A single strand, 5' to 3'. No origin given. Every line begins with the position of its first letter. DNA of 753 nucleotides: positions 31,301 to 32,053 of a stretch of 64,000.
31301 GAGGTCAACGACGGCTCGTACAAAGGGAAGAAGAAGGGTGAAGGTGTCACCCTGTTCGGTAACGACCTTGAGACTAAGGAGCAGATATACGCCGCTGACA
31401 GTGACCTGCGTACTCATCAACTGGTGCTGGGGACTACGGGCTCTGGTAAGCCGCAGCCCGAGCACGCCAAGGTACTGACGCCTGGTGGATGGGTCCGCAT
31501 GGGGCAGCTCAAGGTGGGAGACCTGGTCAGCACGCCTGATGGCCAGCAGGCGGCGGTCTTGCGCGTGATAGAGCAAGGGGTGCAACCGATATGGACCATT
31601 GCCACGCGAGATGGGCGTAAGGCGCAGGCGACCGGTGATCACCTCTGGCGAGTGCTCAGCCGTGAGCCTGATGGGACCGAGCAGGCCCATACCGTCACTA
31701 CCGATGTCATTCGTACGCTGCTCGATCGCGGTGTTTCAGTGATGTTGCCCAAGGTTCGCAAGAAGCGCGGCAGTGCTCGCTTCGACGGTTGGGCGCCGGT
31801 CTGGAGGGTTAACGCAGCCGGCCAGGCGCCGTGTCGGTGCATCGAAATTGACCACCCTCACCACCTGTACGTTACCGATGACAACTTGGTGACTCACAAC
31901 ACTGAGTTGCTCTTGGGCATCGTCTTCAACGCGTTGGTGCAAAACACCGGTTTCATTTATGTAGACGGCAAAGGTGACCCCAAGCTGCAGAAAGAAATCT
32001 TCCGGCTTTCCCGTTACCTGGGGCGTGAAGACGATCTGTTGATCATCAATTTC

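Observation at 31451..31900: Class 3-type mini-intein inserted exactly in the Walker A P-loop of the DotL coupling ATPase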

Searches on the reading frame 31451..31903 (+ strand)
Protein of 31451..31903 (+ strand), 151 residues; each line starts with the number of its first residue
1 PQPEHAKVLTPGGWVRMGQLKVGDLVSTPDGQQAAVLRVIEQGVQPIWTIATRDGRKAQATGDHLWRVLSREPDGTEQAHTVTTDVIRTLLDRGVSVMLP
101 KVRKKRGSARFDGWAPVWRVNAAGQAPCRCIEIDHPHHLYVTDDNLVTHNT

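Call 3: search_protein_families(library=pfam, proteins=[window:31451-31900:+], max_evalue=1)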
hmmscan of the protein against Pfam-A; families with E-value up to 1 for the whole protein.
window:31451-31900:+ (150 aa): 2 families
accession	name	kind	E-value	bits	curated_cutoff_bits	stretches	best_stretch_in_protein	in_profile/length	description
PF13403.11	Hint_2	-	0.0051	17.6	28.4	1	6-45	7-46/147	Hint domain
PF14890.11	Intein_splicing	-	0.032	14.5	35.8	1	33-69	35-72/155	Intein splicing domain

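Call 4: search_protein_families(library=ncbifam, proteins=[window:31451-31900:+], max_evalue=1)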
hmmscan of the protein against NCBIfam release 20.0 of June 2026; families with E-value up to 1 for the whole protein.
window:31451-31900:+ (150 aa): 3 families
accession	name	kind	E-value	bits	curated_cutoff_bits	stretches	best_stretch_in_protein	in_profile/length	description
NF005852.0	PRK07773.1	equivalog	0.00037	18.9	780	1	33-65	439-471/886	replicative DNA helicase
NF004317.0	PRK05713.1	equivalog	0.031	13.5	338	1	5-58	164-218/312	iron-sulfur-binding ferredoxin reductase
TIGR01443.1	intein_Cterm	domain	0.14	12.4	15.6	1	130-150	4-23/24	intein C-terminal splicing region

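Call 5: search_solved_structures(query=window:31451-31903:+, max_evalue=10, show_alignments=3)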
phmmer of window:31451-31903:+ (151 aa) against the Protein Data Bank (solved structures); distinct sequences matched with E-value up to 10: 16.
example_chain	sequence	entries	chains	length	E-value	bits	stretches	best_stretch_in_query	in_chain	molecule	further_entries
6bs8_A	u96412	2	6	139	3.5e-10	43.2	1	9-150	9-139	Replicative DNA helicase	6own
6rix_A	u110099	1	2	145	7.7e-08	35.6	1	8-150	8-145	Replicative DNA helicase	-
6riy_A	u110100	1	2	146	1.3e-07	34.9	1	8-147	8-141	Replicative DNA helicase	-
6riz_A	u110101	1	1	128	0.00021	24.5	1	7-71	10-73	gp41-1 intein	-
4o1r_A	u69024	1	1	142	0.00028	24.1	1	32-69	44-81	Replicative DNA helicase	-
6qaz_A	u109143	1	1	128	0.038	17.1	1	7-69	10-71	cyanophage-like gp41-1 intein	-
7cfv_A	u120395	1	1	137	0.16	15.1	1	7-68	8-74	Spl DnaX mini-intein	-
6vgv_A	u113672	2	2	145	0.42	13.7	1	113-149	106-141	VidaL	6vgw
4xap_A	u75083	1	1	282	0.7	13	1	45-92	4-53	Aldo-keto reductase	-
1xn6_A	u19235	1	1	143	0.71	13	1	123-142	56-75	hypothetical protein BC4709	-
4pmj_A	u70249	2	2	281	0.74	12.9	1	45-92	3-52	Putative oxidoreductase | Aldo-keto reductase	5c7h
6frh_A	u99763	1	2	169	0.9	12.7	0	32-66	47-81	Replicative DNA helicase,Replicative DNA helicase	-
6frg_A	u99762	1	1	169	0.9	12.7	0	32-66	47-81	Replicative DNA helicase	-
7sfr_F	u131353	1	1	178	1.2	12.3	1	81-148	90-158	50S ribosomal protein L5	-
5v7q_F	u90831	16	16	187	1.3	12.1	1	81-148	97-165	50S ribosomal protein L5 | Large ribosomal subunit protein uL5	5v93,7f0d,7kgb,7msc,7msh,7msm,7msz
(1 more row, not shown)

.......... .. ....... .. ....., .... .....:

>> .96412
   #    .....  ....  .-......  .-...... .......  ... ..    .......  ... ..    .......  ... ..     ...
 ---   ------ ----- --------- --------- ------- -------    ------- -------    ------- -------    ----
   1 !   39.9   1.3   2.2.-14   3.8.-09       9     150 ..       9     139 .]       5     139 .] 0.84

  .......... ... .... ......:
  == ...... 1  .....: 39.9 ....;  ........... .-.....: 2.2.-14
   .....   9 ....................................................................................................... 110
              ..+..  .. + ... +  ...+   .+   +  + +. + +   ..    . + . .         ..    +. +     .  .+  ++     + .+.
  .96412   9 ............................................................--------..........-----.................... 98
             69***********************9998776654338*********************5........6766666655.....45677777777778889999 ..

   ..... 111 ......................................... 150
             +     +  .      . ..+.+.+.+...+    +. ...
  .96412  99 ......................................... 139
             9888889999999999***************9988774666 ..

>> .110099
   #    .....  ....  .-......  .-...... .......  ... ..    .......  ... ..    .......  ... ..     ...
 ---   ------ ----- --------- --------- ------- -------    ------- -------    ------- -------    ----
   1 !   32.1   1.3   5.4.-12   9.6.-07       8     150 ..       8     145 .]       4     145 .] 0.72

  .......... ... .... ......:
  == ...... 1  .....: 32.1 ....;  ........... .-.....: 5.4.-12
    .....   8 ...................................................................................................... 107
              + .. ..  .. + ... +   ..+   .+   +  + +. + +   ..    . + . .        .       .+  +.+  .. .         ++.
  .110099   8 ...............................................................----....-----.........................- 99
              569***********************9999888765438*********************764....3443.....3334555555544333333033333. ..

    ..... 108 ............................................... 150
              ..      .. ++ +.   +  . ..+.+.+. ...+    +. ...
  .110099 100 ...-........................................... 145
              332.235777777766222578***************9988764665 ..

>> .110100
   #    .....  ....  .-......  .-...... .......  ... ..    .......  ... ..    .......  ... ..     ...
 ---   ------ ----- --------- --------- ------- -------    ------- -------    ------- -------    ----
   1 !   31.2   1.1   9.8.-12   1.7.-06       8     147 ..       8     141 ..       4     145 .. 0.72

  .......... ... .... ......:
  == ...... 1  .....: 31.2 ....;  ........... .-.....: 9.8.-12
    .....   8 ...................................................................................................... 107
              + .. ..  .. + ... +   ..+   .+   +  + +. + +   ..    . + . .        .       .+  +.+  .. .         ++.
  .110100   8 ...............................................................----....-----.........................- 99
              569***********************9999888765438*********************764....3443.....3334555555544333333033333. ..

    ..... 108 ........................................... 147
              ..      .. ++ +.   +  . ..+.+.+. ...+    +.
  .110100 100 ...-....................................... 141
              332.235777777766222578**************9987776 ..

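Call 24: predict_structure(alignment_id=A1)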
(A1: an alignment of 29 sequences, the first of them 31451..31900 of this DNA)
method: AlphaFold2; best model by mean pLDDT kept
length: 150 residues; sequences in the alignment: 29
mean_pLDDT: 97.6   pTM: 0.90
mean pLDDT of the five models: 97.6, 97.6, 97.5, 97.2, 97.0
residues with pLDDT >= 90: 149; 70-90: 1; 50-70: 0; < 50: 0
segments of 3 or more residues with pLDDT < 50: none
pLDDT, mean of each block of 10 residues (from residue 1): 98 98 98 98 98 98 98 96 98 98 95 98 98 97 97
secondary structure, 60 per line:
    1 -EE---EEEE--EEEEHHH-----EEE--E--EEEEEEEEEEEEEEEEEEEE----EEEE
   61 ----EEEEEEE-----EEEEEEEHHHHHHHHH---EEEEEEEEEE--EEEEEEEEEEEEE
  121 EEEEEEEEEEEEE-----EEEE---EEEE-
elements in order: E7-10 E13-16 E25-27 E33-52 E57-60 E65-71 E77-83 H84-92 E96-105 E108-133 E139-142 E146-149

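Call 27: fold_search(model_id=the predicted structure, library=pdb)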
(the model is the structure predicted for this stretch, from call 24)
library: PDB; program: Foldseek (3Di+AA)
matches with E <= 10: 449; with E <= 0.001: 52
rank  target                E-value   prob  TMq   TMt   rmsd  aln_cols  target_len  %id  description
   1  6riy_A                4.8e-09  1.00  0.69  0.79   6.3       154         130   22  Crystal structure of MchDnaB-1 intein (N145AA) (released 2020-05-13)
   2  6bs8_B                8.0e-09  1.00  0.69  0.80   4.3       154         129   25  The class 3 DnaB intein from Mycobacterium smegmatis (released 2018-11-21)
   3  6bs8_C                1.0e-08  1.00  0.70  0.83   5.7       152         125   23  The class 3 DnaB intein from Mycobacterium smegmatis (released 2018-11-21)
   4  6riy_B                1.3e-08  1.00  0.67  0.76   6.4       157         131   22  Crystal structure of MchDnaB-1 intein (N145AA) (released 2020-05-13)
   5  6rix_A                1.4e-08  1.00  0.70  0.79   6.2       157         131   22  Crystal structure of MchDnaB-1 intein (released 2020-05-13)
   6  6rix_B                1.7e-08  1.00  0.70  0.80   6.2       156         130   22  Crystal structure of MchDnaB-1 intein (released 2020-05-13)
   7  6bs8_A                1.8e-08  1.00  0.73  0.86   3.5       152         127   24  The class 3 DnaB intein from Mycobacterium smegmatis (released 2018-11-21)
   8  6mwy_A                5.4e-08  1.00  0.75  0.79   3.4       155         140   15  The Prp8 intein of Cryptococcus gattii (released 2019-11-06)
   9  6riz                  1.2e-07  1.00  0.71  0.83   3.8       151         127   20  Crystal structure of gp41-1 intein (C1A, F65W, D107C) (released 2020-04-29)
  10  4oz6_A                1.3e-07  1.00  0.78  0.69   3.5       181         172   18  Structure of the Branched Intermediate in Protein Splicing (released 2014-05-14)
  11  6qaz                  1.7e-07  1.00  0.71  0.83   3.8       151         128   19  Crystal structure of gp41-1 intein (released 2019-11-13)
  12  6mx6_A                2.2e-07  1.00  0.74  0.77   4.2       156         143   18  The Prp8 intein of Cryptococcus neoformans (released 2019-10-23)
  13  7cfv_MODEL_1_A        2.6e-07  1.00  0.70  0.76   3.6       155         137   21  Solution NMR structure of DnaX mini intein from Spirulina platensis (released 2020-12-23)
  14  4o1r                  3.0e-07  1.00  0.71  0.75   3.6       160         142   21  Crystal structure of NpuDnaB intein (released 2014-03-19)
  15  6frg                  5.0e-07  1.00  0.69  0.66   5.7       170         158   16  Crystal structure of G-1F mutant of Ssp DnaB Mini-Intein variant M86 (released 2019-01-30)
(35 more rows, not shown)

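Call 29: find_related_loci(query=A1, collection=genome_contigs, flank=3000)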
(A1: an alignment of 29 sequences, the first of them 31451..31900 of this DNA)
Query A1 (150 aa) in genome_contigs; peptide patterns used: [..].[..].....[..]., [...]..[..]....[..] (x = any residue, [..] = any of these).
65 stretches matched a pattern; 39 encode a relative of the query (tblastn E <= 1e-3); 39 distinct loci.
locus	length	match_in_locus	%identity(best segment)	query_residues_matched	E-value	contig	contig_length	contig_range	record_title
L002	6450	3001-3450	86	1-150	1e-89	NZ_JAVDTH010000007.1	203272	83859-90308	Pseudomonas hunanensis strain BE56 Ga0454497_07, whole genome shotgun sequence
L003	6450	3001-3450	83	1-150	7e-87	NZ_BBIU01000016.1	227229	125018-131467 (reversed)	Pseudomonas parafulva NBRC 16636 = DSM 17004 strain NBRC 16636, whole genome shotgun sequence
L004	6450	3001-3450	80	1-150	9e-86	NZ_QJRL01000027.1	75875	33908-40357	Pseudomonas sp. LB-090624 NODE_27_length_75875_cov_22.432143, whole genome shotgun sequence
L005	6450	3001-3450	80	1-150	3e-85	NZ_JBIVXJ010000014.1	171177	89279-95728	Pseudomonas sp. NPDC090592 NPDC090592_414_F11.ctg-0014, whole genome shotgun sequence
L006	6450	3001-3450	80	1-150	2e-85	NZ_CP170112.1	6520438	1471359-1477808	Pseudomonas sp. WOUb67 chromosome, complete genome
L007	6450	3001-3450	78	1-150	3e-82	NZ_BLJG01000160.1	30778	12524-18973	Pseudomonas juntendi strain BML3 BML3_contig_161, whole genome shotgun sequence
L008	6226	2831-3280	65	1-150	9e-68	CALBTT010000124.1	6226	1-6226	MAG TPA_asm: uncultured Zoogloea sp. isolate SRR6007446_bin.68_CONCOCT_v1.1_MAG genome assembly, contig: ERZ724100.4855,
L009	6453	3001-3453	60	1-150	2e-63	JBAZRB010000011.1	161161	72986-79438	MAG: Rhodanobacter sp. isolate SO_2017_GW1_138 NODE_729_length_161161_cov_8.676559_OW334_2017, whole genome shotgun sequ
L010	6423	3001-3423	43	2-150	6e-29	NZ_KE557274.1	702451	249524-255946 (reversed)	Salipiger mucosus DSM 16094 scaffold2, whole genome shotgun sequence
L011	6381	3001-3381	40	2-114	1e-21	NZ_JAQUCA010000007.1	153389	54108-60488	MAG: Giesbergeria sp. isolate STCSWMC_12 NODE_104_length_153389_cov_9.355046_ST_CSWMC, whole genome shotgun sequence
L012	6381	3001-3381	38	2-114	2e-20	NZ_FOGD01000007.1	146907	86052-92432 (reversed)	Giesbergeria anulus strain ATCC 35958, whole genome shotgun sequence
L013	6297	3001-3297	45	1-101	5e-20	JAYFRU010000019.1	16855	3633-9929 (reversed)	MAG: Burkholderia sp. isolate Ecno_3 gnl_UoN_Ecno_3_19, whole genome shotgun sequence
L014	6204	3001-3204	51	2-69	3e-19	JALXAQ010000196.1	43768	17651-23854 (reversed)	MAG: Thiotrichaceae bacterium isolate T2_metabat2_scaf2bin.004 T2_NODE_513_length_43768_cov_3.263399, whole genome shotg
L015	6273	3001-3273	47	2-93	4e-19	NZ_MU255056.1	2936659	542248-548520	Thiorhodospira sibirica ATCC 700588 ThisiDRAFT_Contig4.4, whole genome shotgun sequence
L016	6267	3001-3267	41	2-93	6e-19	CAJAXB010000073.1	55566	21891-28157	uncultured Candidatus Saccharibacteria bacterium isolate Loc090907-4m_bin-620 genome assembly, contig: bin-620:73/95, wh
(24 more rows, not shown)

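Call 31: search_dna_similar(query=window:31451-31900:+, collection=plasmids, mode=protein, max_rows=60, max_evalue=0.001)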
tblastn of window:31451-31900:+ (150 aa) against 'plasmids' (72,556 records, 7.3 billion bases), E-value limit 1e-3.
Records with a match: 27; places in all: 27; records where one place covers at least 80% of the query: 11.
Best place of each record, by identity: 60-80% 2; <60% 25.
By first word of the organism name: Xanthomonas 6; Rhodococcus 3; Pseudomonas 2; Burkholderia 2; Escherichia 2; Citrobacter 2; Mycobacterium 1; uncultured 1; Enterobacter 1; Klebsiella 1; and 6 more.
By predicted mobility (MOB-suite, as given by PLSDB): non-mobilizable 16; conjugative 7; mobilizable 4.
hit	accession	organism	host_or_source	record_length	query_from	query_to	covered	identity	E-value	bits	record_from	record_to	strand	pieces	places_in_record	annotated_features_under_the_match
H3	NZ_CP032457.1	Pseudomonas savastanoi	tobacco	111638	1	150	100%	72.0%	1e-71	239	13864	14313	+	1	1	type IV secretion protein DotL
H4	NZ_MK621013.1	Pseudomonas syringae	-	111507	1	150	100%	72.0%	2e-71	238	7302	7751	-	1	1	type IV secretion protein DotL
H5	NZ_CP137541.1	Xanthomonas euvesicatoria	tomato,cell culture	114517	1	150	100%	54.0%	3e-46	167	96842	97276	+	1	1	TraM recognition domain-containing protein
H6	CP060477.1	Xanthomonas citri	Citrus,Cell culture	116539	1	150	100%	54.0%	3e-46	167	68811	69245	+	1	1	none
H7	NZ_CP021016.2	Xanthomonas citri pv. phaseoli var. fuscans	Phaseolus vulgaris,cell culture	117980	1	150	100%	54.0%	3e-46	167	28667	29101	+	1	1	TraM recognition domain-containing protein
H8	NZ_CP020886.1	Xanthomonas citri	Citrus x aurantiifolia,Cell culture,leaf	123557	1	150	100%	54.0%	3e-46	167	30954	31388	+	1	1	TraM recognition domain-containing protein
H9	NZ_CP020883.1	Xanthomonas citri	Citrus x aurantiifolia,Cell culture,leaf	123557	1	150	100%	54.0%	3e-46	167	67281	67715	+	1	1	TraM recognition domain-containing protein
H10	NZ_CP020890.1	Xanthomonas citri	Citrus hystrix,Cell culture,leaf,leaf ...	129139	1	150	100%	54.0%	3e-46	167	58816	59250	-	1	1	TraM recognition domain-containing protein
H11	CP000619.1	Burkholderia vietnamiensis G4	-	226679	1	150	100%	34.0%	7e-15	77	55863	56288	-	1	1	hypothetical protein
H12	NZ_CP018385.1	Burkholderia pseudomallei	Homo sapiens,clinical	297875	1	150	100%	31.1%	3e-12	70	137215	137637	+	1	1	FtsK/SpoIIIE domain-containing protein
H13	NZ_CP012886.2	Mycobacterium intracellulare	sputum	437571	10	150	94%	30.2%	3e-6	52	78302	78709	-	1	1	dnaB: replicative DNA helicase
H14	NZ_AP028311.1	Escherichia coli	Homo sapiens,urine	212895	2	95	63%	41.4%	2e-11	67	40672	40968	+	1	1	hypothetical protein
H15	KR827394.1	uncultured bacterium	-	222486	2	68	45%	52.2%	1e-11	68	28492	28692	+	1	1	traD: IncF plasmid conjugative transfer protein TraD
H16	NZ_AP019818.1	Enterobacter hormaechei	Homo sapiens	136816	2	68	45%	52.2%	2e-11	68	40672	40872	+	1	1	none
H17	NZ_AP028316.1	Citrobacter freundii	Homo sapiens,drainage effluent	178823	2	68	45%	52.2%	2e-11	68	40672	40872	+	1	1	none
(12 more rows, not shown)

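Call 32: get_annotated_region(hit=H11, flank=4000)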
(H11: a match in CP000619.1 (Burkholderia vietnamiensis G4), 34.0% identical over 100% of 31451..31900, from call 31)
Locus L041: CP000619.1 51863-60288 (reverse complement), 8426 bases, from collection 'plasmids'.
description: Burkholderia vietnamiensis G4 plasmid pBVIE03, complete sequence
organism: Burkholderia vietnamiensis G4 (NCBI taxid 269482)
taxonomy: Bacteria; Pseudomonadota; Betaproteobacteria; Burkholderiales; Burkholderiaceae; Burkholderia; Burkholderia vietnamiensis; Burkholderia vietnamiensis G4
host: -; source: -; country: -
typing (MOB-suite, as given by PLSDB): non-mobilizable; replicon rep_cluster_460
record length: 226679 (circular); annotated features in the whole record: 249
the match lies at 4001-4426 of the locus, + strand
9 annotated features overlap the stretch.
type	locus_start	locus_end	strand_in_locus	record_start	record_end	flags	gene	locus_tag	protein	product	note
CDS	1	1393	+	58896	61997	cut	-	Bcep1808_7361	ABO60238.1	IcmB protein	-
CDS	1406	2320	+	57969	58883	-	-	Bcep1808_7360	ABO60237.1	IcmO protein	-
CDS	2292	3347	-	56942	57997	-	-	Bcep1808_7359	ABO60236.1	Integrase, catalytic region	-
CDS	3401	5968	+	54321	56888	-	-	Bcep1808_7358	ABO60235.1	hypothetical protein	-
CDS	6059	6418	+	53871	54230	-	-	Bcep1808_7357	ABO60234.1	hypothetical protein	-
CDS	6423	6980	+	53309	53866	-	-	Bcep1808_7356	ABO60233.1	hypothetical protein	-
CDS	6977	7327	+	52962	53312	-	-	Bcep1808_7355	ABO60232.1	hypothetical protein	-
CDS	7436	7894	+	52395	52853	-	-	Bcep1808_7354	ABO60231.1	Lytic transglycosylase, catalytic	-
CDS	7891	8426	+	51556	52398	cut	-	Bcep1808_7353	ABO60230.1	hypothetical protein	-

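Call 33: get_annotated_region(hit=H15, flank=3000)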
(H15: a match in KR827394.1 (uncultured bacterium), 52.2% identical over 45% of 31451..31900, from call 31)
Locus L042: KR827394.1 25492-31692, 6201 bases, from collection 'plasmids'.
description: Uncultured bacterium plasmid pKAZ5, complete sequence
organism: uncultured bacterium (NCBI taxid 77133)
taxonomy: Bacteria; ; ; ; ; ; uncultured bacterium
host: -; source: -; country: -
typing (MOB-suite, as given by PLSDB): conjugative; replicon IncC,rep_cluster_2238; relaxase MOBH,MOBH,MOBP; mating-pair formation MPF_F
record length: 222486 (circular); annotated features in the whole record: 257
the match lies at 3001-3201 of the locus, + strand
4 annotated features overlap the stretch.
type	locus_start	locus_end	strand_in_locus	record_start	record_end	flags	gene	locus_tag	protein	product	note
CDS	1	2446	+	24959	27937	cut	mobH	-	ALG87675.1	Conjugative transfer protein MobH, relaxase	-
CDS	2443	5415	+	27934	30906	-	traD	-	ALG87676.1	IncF plasmid conjugative transfer protein TraD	-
CDS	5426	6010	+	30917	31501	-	-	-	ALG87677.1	Conjugative transfer protein 234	-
CDS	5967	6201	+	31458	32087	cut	-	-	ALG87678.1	Conjugative transfer protein s043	-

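Call 45: search_protein_families(library=pfam, proteins=[L013:3001-3801:+, L042:3001-4104:+], max_evalue=0.01)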
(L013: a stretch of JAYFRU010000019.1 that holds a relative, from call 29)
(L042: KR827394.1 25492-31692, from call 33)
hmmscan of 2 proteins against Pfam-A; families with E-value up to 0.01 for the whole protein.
L013:3001-3801:+ (267 aa): 1 family
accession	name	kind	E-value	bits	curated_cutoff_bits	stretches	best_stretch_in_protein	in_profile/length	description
PF13403.11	Hint_2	-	0.0031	18.3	28.4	1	5-44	6-45/147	Hint domain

L042:3001-4104:+ (368 aa): 2 families
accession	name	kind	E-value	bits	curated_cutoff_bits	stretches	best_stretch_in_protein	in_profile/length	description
PF14528.11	LAGLIDADG_3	-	3e-11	43.9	22.5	1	234-287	5-61/82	LAGLIDADG-like domain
PF05204.19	Hom_end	-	0.00026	21.5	21.1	1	227-305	9-86/110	Homing endonuclease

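Call 50: search_protein_representatives(alignment_id=A1)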
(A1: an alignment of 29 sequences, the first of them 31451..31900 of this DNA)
Query: 29 sequences, 150 profile positions. Proteins with E-value up to 0.001 (for the whole library): 14911; up to 1e-10: 8544; up to 1e-30: 522. The best 150 are listed.
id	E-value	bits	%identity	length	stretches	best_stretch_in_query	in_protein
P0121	3.6e-74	263.9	-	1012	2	1-150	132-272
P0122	3.0e-72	257.7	-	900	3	1-150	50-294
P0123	2.6e-71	254.6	-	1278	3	1-150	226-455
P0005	4.5e-71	253.9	-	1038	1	1-150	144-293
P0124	6.6e-71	253.3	-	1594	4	1-100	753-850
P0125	2.7e-69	248.1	-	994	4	1-94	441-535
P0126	8.3e-69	246.5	-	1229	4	1-95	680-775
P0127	3.8e-65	234.6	-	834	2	1-150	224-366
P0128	5.2e-64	230.9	-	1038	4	1-89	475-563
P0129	3.7e-63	228.2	-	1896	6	2-73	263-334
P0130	4.1e-63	228.0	-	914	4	1-105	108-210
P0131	1.7e-59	216.3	-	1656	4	1-76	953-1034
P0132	5.9e-59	214.5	-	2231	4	2-74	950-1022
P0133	8.4e-59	214.0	-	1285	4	1-85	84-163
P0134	3.0e-58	212.2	-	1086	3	1-150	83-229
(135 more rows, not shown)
